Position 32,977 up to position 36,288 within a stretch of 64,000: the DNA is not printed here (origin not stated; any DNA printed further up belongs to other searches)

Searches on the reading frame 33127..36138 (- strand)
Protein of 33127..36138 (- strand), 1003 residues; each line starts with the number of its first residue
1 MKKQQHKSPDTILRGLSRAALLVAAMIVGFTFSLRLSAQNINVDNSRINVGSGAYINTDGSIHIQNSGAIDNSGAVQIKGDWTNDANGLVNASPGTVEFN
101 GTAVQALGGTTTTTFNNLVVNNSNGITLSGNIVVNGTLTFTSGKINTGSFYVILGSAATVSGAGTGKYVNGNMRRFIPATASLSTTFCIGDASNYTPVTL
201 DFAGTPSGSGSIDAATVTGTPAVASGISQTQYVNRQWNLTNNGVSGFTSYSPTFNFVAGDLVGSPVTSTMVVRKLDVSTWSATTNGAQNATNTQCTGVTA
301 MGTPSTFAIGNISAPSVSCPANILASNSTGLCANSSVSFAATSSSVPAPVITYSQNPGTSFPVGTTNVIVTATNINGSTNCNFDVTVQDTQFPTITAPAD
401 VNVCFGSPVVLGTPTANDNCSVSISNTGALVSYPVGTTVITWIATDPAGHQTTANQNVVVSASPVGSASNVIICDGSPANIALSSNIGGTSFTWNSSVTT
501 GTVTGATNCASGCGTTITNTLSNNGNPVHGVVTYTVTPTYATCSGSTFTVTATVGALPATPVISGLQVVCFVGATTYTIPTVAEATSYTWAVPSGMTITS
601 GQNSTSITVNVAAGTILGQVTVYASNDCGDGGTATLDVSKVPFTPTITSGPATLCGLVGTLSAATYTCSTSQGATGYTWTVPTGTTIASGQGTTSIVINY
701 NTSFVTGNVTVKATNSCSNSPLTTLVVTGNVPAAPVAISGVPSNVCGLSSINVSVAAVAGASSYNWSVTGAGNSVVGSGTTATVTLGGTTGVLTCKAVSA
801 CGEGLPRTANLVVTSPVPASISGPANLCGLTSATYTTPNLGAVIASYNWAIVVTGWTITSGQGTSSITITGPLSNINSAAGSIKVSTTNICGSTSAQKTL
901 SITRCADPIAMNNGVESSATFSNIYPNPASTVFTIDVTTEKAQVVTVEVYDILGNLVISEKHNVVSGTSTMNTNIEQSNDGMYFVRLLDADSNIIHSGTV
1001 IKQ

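Call 30: search_protein_families(library=pfam, proteins=[window:33127-36138:-], max_evalue=0.001)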
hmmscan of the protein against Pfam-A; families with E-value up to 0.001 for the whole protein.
window:33127-36138:- (1003 aa): 4 families
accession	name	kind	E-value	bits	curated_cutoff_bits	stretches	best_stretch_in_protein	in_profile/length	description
PF19408.5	PKD_6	-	4e-56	187.8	25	4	560-638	5-82/82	PKD-like domain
PF18962.6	Por_Secre_tail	-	3.1e-14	53.4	27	1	924-995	1-70/75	Secretion system C-terminal sorting domain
PF19406.5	PKD_5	-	1.9e-09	37.7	25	1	473-555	3-85/88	PKD-like domain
PF02494.22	HYR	-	1.6e-05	25.6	21.7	1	314-387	5-81/81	HYR domain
